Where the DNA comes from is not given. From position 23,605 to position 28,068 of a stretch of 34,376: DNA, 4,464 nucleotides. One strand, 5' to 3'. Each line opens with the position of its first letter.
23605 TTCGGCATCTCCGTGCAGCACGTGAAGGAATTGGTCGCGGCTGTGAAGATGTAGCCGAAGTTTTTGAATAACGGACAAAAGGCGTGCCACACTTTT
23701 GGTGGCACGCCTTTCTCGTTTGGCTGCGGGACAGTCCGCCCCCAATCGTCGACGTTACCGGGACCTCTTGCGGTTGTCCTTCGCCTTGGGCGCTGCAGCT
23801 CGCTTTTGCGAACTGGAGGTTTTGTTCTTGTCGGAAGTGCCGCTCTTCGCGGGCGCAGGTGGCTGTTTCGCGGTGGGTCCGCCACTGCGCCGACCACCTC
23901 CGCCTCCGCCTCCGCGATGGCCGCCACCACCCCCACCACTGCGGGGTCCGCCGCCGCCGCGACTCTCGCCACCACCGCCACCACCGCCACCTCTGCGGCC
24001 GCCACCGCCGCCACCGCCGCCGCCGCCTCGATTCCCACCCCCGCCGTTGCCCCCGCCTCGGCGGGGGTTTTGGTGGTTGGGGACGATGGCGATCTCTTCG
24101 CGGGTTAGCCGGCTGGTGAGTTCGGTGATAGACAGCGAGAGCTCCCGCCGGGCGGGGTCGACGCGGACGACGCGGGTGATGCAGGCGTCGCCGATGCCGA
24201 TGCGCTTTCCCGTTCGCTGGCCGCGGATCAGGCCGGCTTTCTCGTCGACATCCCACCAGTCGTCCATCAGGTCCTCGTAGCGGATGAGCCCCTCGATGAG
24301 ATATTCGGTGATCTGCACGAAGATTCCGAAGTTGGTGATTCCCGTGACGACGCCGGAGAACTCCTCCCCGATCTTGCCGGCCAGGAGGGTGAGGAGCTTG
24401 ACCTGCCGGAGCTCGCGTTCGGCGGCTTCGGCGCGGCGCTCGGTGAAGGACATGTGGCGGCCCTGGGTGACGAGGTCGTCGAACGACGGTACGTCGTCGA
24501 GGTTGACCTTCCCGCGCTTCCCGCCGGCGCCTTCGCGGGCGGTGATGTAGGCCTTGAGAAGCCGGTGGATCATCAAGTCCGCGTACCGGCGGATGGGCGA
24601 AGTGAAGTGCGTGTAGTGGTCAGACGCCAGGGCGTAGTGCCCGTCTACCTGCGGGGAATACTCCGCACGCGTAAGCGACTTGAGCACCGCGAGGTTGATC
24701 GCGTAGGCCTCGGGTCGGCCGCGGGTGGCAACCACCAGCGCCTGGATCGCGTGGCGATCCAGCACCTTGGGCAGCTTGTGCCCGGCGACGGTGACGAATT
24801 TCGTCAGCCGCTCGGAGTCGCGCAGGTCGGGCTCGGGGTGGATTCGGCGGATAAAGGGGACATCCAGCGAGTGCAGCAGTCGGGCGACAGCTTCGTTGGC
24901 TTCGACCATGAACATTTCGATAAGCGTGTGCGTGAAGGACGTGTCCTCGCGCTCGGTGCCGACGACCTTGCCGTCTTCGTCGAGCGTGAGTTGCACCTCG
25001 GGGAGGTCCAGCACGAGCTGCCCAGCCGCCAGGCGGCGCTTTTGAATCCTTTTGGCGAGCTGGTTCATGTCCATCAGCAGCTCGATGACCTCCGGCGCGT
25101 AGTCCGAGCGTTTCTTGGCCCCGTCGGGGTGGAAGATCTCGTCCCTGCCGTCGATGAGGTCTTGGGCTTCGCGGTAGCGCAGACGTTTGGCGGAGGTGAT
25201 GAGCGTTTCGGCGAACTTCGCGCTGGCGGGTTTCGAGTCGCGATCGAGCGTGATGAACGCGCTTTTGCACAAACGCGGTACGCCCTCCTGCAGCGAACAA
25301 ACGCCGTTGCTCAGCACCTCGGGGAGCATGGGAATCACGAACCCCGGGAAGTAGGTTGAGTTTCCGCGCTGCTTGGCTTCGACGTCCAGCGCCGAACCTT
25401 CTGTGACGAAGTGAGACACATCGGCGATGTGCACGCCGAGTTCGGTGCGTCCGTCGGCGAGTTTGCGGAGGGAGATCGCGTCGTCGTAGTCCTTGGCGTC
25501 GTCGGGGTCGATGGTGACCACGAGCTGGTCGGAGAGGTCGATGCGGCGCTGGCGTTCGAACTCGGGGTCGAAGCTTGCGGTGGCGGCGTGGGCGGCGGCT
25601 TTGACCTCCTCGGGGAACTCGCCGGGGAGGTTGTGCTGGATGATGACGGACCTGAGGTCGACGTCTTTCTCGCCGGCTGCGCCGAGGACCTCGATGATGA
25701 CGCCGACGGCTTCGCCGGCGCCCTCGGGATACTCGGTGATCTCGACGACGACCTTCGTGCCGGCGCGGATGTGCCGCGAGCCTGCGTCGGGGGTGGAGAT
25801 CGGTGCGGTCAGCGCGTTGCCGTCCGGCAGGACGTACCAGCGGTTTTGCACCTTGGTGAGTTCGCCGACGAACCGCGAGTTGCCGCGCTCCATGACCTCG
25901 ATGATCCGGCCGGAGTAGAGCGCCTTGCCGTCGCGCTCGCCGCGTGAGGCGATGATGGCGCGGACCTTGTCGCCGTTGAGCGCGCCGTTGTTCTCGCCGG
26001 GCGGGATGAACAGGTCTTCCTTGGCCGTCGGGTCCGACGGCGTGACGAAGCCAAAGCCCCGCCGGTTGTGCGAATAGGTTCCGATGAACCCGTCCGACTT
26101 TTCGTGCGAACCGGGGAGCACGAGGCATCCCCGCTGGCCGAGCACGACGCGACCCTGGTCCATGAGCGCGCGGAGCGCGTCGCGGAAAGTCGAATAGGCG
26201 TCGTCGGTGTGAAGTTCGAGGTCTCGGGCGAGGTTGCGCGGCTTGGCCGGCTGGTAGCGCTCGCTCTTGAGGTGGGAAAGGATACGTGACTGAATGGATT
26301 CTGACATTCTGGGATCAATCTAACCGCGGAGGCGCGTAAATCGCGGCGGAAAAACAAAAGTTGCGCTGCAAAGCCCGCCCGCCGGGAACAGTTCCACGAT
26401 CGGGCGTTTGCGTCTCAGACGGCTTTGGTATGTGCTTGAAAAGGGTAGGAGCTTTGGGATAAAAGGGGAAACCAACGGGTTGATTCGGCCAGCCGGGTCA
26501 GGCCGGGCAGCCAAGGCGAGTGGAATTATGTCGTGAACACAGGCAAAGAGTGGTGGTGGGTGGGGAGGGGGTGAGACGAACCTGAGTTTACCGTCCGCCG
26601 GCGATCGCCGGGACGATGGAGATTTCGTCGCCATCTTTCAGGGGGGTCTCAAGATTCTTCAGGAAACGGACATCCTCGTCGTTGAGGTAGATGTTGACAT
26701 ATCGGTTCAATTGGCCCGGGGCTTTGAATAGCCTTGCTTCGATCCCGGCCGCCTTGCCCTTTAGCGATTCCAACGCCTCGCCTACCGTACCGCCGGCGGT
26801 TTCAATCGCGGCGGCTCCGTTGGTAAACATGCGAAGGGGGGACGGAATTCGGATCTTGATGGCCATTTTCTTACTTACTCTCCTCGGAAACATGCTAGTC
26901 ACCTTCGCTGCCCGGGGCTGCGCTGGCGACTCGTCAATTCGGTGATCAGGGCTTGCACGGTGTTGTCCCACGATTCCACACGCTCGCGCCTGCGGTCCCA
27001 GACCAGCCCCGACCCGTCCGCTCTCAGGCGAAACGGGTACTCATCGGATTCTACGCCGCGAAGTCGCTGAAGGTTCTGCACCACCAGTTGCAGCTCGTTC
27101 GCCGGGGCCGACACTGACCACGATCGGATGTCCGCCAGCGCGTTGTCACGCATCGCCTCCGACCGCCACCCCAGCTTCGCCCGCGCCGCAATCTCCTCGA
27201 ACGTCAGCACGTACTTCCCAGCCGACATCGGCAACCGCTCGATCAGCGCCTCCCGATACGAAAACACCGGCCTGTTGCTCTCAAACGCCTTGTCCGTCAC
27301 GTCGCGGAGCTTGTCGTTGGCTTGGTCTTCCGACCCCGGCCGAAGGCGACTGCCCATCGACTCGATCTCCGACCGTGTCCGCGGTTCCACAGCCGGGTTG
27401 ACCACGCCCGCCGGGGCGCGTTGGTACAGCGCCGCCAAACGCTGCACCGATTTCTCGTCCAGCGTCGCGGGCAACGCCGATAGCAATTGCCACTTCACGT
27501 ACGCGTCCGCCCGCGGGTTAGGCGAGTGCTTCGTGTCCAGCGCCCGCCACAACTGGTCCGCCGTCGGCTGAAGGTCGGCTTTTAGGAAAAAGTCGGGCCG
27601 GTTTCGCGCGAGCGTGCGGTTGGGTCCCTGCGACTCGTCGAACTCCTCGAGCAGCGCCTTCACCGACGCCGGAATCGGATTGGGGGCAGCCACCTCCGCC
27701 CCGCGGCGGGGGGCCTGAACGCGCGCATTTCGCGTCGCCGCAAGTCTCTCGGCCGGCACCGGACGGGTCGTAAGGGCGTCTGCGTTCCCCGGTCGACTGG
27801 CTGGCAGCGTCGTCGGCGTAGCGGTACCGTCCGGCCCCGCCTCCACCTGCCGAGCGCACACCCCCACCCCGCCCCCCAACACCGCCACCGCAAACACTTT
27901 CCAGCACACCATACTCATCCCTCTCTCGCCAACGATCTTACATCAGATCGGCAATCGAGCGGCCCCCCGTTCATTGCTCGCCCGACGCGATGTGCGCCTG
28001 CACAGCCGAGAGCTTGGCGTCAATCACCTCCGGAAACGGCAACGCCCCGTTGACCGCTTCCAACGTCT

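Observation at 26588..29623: SAM-I riboswitch in front of a zinc-ribbon ThrC homologue linked to a CysO-type sulfur carrier: candidate SAM-repressed homocysteine synthesis from O-phosphohomoserine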

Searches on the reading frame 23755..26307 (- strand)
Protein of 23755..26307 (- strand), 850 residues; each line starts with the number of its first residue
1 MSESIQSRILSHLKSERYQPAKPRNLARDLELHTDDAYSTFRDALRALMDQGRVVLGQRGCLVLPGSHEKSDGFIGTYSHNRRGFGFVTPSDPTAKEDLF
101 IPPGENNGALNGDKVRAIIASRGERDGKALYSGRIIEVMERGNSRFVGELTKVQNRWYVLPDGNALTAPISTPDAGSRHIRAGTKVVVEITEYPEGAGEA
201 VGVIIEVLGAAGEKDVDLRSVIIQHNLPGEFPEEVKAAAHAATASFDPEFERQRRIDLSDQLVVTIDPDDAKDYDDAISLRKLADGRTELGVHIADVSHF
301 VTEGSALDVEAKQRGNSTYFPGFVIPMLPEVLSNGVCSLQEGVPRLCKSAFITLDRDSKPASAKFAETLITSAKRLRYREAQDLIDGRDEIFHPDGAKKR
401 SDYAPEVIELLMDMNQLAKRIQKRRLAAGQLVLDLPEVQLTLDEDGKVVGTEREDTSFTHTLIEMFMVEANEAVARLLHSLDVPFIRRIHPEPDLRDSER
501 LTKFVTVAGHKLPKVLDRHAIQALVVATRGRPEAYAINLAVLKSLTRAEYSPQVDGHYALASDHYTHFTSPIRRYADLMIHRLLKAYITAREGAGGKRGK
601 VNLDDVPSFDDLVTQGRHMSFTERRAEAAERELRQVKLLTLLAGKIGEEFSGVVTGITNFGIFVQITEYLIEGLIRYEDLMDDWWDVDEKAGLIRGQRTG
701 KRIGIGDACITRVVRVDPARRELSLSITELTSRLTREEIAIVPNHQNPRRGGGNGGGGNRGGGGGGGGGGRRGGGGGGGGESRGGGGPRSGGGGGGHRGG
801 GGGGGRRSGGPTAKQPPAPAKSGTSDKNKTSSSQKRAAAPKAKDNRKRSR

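Call 4: search_protein_families(library=pfam, proteins=[window:23755-26307:-], max_evalue=0.01)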
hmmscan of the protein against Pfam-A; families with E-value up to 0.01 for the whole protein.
window:23755-26307:- (850 aa): 6 families
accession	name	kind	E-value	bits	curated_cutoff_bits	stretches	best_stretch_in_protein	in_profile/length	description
PF00773.25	RNB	-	1.8e-101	340.1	29.3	1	255-589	1-325/326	RNB domain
PF17876.7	CSD2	-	5.9e-28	97.2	26.2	2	158-232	1-74/74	Cold shock domain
PF08206.17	OB_RNB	-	3.2e-11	43.2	24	1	77-128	2-50/58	Ribonuclease B OB domain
PF00575.29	S1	-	9.6e-11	42.4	22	1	646-727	4-73/74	S1 RNA binding domain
PF18614.7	RNase_II_C_S1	-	0.0011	19.3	26.6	0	648-675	1-28/59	RNase II-type exonuclease C-terminal S1 domain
PF17849.7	OB_Dis3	-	0.0022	18.5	22.8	1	183-226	34-77/77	Dis3-like cold-shock domain 2 (CSD2)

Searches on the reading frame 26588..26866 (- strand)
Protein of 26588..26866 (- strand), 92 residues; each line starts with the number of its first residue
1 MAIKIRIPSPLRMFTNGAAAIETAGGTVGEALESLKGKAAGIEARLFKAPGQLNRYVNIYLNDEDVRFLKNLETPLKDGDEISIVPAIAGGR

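Call 50: search_solved_structures(query=window:26588-26866:-, max_evalue=1, show_alignments=2)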
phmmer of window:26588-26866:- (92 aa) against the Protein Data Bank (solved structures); distinct sequences matched with E-value up to 1: 11.
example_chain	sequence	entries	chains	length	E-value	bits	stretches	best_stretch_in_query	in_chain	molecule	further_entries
4n6e_B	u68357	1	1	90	1.5e-22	82.7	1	1-91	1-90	ThiS/MoaD family protein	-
3dwg_C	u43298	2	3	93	5.8e-21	77.6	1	2-91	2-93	9.5 kDa culture filtrate antigen cfp10A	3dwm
1v8c_A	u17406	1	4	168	1e-10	44.9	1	14-91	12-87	MoaD related protein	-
2m19_A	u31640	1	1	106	3.4e-08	36.8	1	26-91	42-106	Molybdopterin converting factor subunit 1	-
2l52_A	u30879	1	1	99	2.6e-06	30.8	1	17-91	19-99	METHANOSARCINA ACETIVORANS SAMP1 HOMOLOG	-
2l83_A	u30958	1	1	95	1.8e-05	28.1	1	25-91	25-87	Small archaeal modifier protein 1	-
3po0_A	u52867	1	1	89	2.1e-05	27.9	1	25-91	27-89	Small archaeal modifier protein 1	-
4hro_A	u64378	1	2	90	2.2e-05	27.9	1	25-91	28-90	Small archaeal modifier protein 1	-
2g1e_A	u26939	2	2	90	0.00015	25.2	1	6-91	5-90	hypothetical protein Ta0895 | Putative uncharacterized protein Ta0895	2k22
3rpf_C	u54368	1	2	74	0.00075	23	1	61-91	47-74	Molybdopterin converting factor, subunit 1 (MoaD)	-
2cu3_A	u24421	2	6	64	0.36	14.4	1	51-91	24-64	unknown function protein | Putative thiamine biosynthesis protein ThiS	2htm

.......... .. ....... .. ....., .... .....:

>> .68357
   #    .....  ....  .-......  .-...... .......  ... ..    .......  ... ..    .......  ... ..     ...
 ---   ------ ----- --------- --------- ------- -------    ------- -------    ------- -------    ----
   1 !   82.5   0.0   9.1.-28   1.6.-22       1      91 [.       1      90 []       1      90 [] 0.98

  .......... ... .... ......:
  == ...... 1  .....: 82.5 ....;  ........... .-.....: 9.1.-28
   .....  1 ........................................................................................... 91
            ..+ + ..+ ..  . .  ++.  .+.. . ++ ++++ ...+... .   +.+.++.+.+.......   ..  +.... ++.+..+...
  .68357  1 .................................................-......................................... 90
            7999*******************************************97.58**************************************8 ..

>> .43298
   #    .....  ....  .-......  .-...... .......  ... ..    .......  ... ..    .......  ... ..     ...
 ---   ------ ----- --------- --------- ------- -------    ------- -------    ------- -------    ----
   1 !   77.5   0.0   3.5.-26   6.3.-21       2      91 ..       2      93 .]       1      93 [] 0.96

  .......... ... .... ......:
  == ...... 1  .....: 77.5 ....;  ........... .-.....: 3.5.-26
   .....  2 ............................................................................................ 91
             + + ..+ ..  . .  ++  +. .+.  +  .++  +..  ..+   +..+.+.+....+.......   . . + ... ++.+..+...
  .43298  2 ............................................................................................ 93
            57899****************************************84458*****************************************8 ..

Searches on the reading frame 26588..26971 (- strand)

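Call 4: search_protein_families(library=pfam, proteins=[window:26588-26971:-], max_evalue=0.01)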
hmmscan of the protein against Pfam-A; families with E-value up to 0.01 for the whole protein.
window:26588-26971:- (127 aa): 1 family
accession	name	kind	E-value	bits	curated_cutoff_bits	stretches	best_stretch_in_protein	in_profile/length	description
PF02597.26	ThiS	-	6.6e-15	55.9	22.5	1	41-126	2-76/76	ThiS family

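Call 5: search_protein_families(library=ncbifam, proteins=[window:26588-26971:-], max_evalue=0.01)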
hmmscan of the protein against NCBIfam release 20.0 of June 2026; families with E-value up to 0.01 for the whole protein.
window:26588-26971:- (127 aa): 4 families
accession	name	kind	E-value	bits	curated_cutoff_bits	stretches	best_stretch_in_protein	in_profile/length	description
NF041918.1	SAMP1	equivalog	6.6e-14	52.2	60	1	58-126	23-91/91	ubiquitin-like small modifier protein 1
TIGR01687.1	moaD_arch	subfamily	1.4e-12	47.9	49.5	1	38-126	1-88/88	MoaD family protein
NF053661.1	Urm1_like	equivalog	0.0019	18.3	70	1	92-126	47-79/79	Urm1-like protein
TIGR01683.1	thiS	equivalog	0.0078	16.5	37.45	0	84-126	22-64/64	sulfur carrier protein ThiS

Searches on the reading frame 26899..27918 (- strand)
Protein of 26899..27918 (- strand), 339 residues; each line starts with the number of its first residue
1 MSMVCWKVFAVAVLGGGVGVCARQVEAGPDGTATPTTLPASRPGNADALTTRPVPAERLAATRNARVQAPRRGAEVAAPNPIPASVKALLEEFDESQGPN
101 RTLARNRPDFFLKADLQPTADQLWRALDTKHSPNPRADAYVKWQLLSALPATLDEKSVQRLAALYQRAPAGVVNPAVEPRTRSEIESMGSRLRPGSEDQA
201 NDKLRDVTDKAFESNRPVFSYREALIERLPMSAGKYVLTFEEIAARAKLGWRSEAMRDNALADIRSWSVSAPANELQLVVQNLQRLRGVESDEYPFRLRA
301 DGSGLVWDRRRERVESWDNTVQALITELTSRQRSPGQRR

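Call 4: search_protein_families(library=pfam, proteins=[window:26899-27918:-], max_evalue=0.01)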
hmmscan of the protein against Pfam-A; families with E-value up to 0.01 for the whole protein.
window:26899-27918:- (339 aa): 0 families

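Call 5: search_protein_families(library=ncbifam, proteins=[window:26899-27918:-], max_evalue=0.01)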
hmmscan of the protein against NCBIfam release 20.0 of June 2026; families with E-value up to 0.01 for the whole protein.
window:26899-27918:- (339 aa): 0 families

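Call 44: find_homologous_proteins(query=window:26899-27918:-, max_evalue=0.001)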
Query window:26899-27918:- (339 aa): 10 proteins with E <= 0.001 among 8000 candidates.
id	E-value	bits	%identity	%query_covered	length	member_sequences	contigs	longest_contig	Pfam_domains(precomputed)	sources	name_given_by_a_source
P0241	6.9e-215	731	99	99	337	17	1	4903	-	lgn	-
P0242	2.9e-98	348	60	80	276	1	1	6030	-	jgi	jgi:hypothetical protein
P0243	1.3e-91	326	60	78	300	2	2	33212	-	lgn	-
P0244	1.1e-87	313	58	75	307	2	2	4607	-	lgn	-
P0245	1.2e-70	257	50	74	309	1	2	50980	-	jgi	jgi:hypothetical protein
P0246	1.2e-15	76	28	90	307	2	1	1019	-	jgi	jgi:hypothetical protein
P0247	3.1e-13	68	28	64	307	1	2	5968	-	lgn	-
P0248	4.6e-13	68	26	65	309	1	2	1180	-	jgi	jgi:hypothetical protein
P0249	3.7e-9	55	28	64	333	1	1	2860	-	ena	-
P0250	2.2e-8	52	24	71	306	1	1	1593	-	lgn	-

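Call 57: predict_structure(alignment_id=A2)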
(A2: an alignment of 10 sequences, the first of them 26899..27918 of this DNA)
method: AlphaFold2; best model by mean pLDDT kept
length: 339 residues; sequences in the alignment: 10
mean_pLDDT: 79.6   pTM: 0.72
mean pLDDT of the five models: 79.6, 78.9, 78.0, 77.6, 74.2
residues with pLDDT >= 90: 198; 70-90: 50; 50-70: 27; < 50: 64
segments of 3 or more residues with pLDDT < 50: 1-28, 30-34, 36-38, 40-42, 44-52, 60-62, 64-68, 70-74
pLDDT, mean of each block of 10 residues (from residue 1): 34 36 39 40 42 48 48 61 95 84 80 90 96 96 95 93 95 93 91 91 92 92 95 95 94 91 94 94 89 92 90 75 91 71
secondary structure, 60 per line:
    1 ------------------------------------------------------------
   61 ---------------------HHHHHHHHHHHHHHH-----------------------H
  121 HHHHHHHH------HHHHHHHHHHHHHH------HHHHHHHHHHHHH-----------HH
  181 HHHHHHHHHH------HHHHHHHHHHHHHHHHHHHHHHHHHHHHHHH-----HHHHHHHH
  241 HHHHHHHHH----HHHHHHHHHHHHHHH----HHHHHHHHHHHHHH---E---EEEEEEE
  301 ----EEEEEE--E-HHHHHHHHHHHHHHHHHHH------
elements in order: H82-96 H120-128 H135-148 H155-167 H179-190 H197-227 H233-249 H254-268 H273-286 E294-300 E305-310 H315-333

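Call 61: fold_search(model_id=the predicted structure, library=pdb)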
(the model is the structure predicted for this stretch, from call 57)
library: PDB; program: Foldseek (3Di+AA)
matches with E <= 10: 434; with E <= 0.001: 0
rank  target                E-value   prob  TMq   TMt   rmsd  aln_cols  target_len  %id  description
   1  5k7v_A                5.8e-02  0.47  0.19  0.21  16.9       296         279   12  Computational Design of Self-Assembling Cyclic Protein Homooligomers (released 2017-04-12)
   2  9g6k_L2               1.1e-01  0.35  0.15  0.19  19.6       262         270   11  LSU structure derived from the LSU sample of the mitoribosome from T. gondii. (released 2024-12-11)
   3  9i05_XC               1.7e-01  0.25  0.15  0.16  19.2       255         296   12  Cryo-EM structure of the large subunit of the mitochondrial ribosome from Toxoplasma gondii (released 2025-06-11)
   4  5h78_A                4.2e-01  0.63  0.20  0.33  17.6       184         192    9  Crystal structure of the PKA-DHR14 fusion protein (released 2017-06-28)
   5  3zyk_B                4.6e-01  0.18  0.19  0.23  16.7       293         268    8  Structure of CALM (PICALM) ANTH domain (released 2011-12-07)
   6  8g9j                  4.8e-01  0.28  0.20  0.29  19.3       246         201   11  Geometrically programmable nanomaterial construction using regularized protein building blocks (released 2024-03-13)
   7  8fnc_8                4.8e-01  0.15  0.15  0.11  19.0       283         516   11  Cryo-EM structure of RNase-treated RESC-C in trypanosomal RNA editing (released 2023-07-19)
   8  8syn_A                5.9e-01  0.38  0.25  0.12  16.6       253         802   13  Human VPS35L/VPS29/VPS26C Complex (released 2023-11-01)
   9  4nqa_I                5.9e-01  0.12  0.16  0.14  28.3       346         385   13  Crystal structure of liganded hRXR-alpha/hLXR-beta heterodimer on DNA (released 2014-02-26)
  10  8fni_8                6.2e-01  0.20  0.19  0.14  18.9       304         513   10  Cryo-EM structure of RNase-treated RESC-B in trypanosomal RNA editing (released 2023-07-19)
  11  7a27_CCC              6.2e-01  0.10  0.15  0.15  24.2       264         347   12  Structure of soluble SmhA crystal form 2 of the tripartite alpha-pore forming toxin, Smh, from Serratia marcescens. (released 2021-03-31)
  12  4aqf_B                6.8e-01  0.08  0.11  0.08  21.2       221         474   10  X-ray crystallographic structure of Crimean-congo haemorrhagic fever virus nucleoprotein (released 2012-09-26)
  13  7r0r_MODEL_1_A        7.5e-01  0.14  0.21  0.26  16.2       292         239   11  Solution structure of the designed Armadillo repeat protein N(A4)M4C(AII) refined by pseudocontact shifts (released 2022-06-22)
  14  3hxc_A                7.5e-01  0.13  0.14  0.15  19.7       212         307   13  Engineered RabGGTase in complex with a peptidomimetic inhibitor (compound 8) (released 2009-09-08)
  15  3hxb_A                7.8e-01  0.12  0.14  0.15  19.9       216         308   13  Engineered RabGGTase in complex with a peptidomimetic inhibitor (compound 6) (released 2009-09-08)
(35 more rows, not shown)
